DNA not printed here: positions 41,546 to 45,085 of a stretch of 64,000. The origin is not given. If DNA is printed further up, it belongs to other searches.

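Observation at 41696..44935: SIR2-like/P-loop STAND giant whose canonical SIR2 catalytic Asn and His appear replaced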

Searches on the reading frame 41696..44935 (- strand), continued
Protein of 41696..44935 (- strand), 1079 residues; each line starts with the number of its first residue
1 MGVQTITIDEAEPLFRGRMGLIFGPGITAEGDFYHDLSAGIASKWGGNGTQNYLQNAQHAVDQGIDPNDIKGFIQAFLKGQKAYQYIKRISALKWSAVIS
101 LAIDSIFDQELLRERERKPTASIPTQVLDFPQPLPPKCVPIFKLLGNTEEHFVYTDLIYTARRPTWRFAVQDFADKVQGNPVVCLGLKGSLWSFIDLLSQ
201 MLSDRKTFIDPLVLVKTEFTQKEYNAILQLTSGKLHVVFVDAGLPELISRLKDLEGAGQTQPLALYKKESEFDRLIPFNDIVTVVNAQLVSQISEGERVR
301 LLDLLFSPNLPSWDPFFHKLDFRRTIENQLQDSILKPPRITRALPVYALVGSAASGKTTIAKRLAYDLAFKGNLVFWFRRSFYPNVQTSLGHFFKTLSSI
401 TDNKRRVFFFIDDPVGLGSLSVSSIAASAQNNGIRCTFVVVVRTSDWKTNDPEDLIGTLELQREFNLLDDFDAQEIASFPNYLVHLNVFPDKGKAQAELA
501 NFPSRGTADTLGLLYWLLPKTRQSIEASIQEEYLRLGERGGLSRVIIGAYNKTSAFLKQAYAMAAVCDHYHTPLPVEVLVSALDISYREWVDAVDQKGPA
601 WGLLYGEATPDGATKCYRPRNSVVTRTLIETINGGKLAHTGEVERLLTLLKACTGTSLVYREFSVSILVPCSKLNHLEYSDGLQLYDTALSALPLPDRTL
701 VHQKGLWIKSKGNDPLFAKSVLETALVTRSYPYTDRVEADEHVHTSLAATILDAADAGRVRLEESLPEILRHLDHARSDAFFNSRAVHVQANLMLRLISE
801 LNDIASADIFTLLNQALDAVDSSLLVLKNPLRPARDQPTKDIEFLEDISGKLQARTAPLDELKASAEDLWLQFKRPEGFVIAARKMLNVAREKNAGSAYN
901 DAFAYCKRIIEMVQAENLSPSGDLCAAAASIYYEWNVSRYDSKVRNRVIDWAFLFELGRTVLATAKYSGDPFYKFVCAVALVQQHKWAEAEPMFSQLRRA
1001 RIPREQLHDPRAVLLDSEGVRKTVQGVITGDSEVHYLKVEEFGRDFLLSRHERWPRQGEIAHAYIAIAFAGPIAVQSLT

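Call 74: search_solved_structures(query=A5, max_evalue=0.000001, show_alignments=1)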
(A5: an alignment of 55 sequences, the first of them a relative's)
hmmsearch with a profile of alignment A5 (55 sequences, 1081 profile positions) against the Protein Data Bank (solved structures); distinct sequences matched with E-value up to 0.000001: 1.
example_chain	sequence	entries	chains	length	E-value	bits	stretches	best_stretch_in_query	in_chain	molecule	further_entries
8wc0_A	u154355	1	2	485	2.1e-10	42.2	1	18-221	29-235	NAD(+) hydrolase ThsA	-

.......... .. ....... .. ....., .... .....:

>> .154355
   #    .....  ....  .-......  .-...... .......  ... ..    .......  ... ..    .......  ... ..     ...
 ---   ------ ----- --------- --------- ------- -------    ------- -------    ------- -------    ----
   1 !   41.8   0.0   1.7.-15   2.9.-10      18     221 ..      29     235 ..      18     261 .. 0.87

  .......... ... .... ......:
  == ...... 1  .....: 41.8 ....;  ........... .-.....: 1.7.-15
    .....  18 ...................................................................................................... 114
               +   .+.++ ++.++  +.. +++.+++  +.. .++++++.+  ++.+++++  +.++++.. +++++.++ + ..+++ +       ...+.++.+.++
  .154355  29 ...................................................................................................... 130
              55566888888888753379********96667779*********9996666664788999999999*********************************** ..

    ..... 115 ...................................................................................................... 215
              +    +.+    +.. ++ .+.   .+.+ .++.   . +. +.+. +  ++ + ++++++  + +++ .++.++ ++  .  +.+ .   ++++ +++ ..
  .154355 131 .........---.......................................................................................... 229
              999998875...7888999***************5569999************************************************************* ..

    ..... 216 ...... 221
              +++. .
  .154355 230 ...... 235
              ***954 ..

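Call 83: search_dna_similar(query=window:41696-44935:-, collection=plasmids, mode=protein, max_evalue=0.00001, max_rows=10)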
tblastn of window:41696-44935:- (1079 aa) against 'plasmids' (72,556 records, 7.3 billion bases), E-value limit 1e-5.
No match.

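Call 84: search_dna_similar(query=window:41696-44935:-, collection=phages, mode=protein, max_evalue=0.00001, max_rows=10)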
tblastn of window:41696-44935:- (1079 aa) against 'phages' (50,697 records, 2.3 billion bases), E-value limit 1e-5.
No match.

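Call 94: search_protein_families(library=padloc, alignment_id=A1, max_evalue=0.01)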
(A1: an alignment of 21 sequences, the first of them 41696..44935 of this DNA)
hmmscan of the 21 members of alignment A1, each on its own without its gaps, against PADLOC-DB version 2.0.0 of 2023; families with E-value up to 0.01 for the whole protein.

A. member 1, window:41696-44935:- (1079 aa): 0 families

B. families by the number of members that match (of 21 scanned): 7 families
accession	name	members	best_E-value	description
PDLC04140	mad8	5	0.0038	mads_8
PDLC05079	PDC-S73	1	0.002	-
PDLC04791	PDC-S01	1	0.0026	-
PDLC02350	AbiO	1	0.0028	AbiO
PDLC04787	PDC-S01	1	0.0048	-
PDLC02361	PifA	1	0.0063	PifA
PDLC00269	PtuA1|PtuA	1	0.0081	AAA ATPase domain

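Call 95: search_protein_families(library=pfam, alignment_id=A1, max_evalue=0.01)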
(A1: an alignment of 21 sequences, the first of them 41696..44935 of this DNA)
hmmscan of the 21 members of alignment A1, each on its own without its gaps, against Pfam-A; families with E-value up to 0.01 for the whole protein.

A. member 1, window:41696-44935:- (1079 aa): 2 families
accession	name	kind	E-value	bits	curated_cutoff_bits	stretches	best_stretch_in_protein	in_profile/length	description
PF25199.1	nSTAND_NTPase5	-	8.5e-15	55.3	34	1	311-452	9-142/145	Novel STAND NTPase 5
PF20720.3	nSTAND3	-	0.00011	22.4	27.2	1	349-421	22-81/155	Novel STAND NTPase 3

B. families by the number of members that match (of 21 scanned): 11 families
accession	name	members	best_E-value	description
PF25199.1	nSTAND_NTPase5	21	1.1e-16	Novel STAND NTPase 5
PF20720.3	nSTAND3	17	8.6e-06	Novel STAND NTPase 3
PF13191.12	AAA_16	14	9.4e-05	AAA ATPase domain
PF13289.12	SIR2_2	7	2.4e-06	SIR2-like domain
PF24404.1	nSTAND_NTPase7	3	0.0013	Novel STAND NTPase 7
PF13401.12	AAA_22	3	0.0015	AAA domain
PF13173.12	AAA_14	1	0.00021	AAA domain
PF24883.2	NPHP3_N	1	0.0007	Nephrocystin 3, N-terminal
PF05729.18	NACHT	1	0.00078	NACHT domain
PF25515.1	Arm_PDR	1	0.0019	Plastid division regulator ARM repeat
PF24403.1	iSirtuin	1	0.0062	Inactive Sirtuin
